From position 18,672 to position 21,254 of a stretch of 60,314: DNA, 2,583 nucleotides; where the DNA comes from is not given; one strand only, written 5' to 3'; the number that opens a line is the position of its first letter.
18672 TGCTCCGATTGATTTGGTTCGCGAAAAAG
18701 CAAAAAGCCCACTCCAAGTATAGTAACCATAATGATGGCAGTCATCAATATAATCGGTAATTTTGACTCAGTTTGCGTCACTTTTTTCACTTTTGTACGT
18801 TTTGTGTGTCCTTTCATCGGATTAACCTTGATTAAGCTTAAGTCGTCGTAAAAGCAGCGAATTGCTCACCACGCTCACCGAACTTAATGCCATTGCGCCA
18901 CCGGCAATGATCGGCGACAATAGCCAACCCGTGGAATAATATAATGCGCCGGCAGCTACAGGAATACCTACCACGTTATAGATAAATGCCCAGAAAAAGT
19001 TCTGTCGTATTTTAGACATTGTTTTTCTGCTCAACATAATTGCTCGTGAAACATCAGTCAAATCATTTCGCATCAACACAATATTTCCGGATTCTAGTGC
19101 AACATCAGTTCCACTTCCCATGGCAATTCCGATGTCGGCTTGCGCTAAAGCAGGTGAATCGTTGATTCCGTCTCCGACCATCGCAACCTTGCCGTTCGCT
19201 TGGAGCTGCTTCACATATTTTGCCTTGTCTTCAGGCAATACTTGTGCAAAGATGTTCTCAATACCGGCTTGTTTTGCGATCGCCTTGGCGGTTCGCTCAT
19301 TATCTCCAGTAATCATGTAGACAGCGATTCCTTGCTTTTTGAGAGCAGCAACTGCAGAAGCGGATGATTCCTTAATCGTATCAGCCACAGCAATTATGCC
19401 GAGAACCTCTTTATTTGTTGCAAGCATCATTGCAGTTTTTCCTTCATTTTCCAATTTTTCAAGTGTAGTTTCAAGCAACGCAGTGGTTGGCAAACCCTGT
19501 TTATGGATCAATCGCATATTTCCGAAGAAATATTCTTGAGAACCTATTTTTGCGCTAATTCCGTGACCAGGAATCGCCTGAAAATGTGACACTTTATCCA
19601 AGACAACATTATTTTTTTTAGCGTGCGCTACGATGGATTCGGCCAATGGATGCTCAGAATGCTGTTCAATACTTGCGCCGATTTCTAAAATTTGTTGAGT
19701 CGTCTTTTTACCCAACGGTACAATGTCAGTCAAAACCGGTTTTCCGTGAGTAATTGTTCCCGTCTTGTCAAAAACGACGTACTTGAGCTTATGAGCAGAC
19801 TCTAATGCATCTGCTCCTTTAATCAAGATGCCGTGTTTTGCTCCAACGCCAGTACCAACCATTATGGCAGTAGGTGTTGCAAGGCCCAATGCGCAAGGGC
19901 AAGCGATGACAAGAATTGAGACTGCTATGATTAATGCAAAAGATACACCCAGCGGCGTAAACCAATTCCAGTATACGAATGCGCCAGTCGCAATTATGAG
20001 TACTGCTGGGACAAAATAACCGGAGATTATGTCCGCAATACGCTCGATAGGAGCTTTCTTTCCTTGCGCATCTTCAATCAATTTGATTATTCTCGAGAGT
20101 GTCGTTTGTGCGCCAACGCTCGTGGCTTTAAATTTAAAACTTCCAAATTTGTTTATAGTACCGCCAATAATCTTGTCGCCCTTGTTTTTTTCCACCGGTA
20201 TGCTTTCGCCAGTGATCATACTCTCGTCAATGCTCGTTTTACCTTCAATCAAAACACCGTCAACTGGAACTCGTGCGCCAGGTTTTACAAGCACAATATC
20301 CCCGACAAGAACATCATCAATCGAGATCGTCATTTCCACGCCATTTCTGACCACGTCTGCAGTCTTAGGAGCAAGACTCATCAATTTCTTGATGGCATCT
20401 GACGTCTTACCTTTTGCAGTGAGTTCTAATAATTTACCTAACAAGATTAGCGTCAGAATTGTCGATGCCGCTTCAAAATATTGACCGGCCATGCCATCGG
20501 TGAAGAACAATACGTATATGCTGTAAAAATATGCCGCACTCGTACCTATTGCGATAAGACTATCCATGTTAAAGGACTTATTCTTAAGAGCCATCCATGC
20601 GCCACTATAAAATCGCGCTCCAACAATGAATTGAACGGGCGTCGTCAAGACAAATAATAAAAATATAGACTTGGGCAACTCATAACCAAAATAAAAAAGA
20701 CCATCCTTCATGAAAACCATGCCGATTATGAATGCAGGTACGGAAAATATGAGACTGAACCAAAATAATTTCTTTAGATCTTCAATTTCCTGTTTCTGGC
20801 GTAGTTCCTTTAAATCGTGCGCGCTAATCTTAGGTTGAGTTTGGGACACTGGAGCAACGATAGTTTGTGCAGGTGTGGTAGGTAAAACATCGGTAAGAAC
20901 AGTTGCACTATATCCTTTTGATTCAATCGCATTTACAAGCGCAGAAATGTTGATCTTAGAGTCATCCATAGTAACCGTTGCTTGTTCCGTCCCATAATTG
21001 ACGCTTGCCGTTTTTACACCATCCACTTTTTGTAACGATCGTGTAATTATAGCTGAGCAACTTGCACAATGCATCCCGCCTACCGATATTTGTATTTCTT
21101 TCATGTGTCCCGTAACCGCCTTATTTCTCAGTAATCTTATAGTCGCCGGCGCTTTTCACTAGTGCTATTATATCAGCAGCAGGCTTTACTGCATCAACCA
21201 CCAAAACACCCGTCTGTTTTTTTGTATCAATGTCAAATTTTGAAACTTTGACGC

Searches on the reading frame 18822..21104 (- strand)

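Call 70: search_protein_families(library=pfam, proteins=[window:18822-21104:-], max_evalue=0.00001)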
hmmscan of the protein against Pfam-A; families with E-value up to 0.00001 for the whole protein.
window:18822-21104:- (760 aa): 4 families
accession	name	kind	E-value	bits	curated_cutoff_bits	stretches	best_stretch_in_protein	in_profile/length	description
PF00122.25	E1-E2_ATPase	-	1.1e-59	201.5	28.1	1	243-424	1-181/181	E1-E2 ATPase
PF00702.32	Hydrolase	-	1.4e-37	130.4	26.4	1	441-657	2-191/191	haloacid dehalogenase-like hydrolase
PF00403.32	HMA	-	1.2e-17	64.5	24.8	1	6-65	2-61/62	Heavy-metal-associated domain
PF08282.18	Hydrolase_3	-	5e-06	26.9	20.9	0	637-682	203-248/255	haloacid dehalogenase-like hydrolase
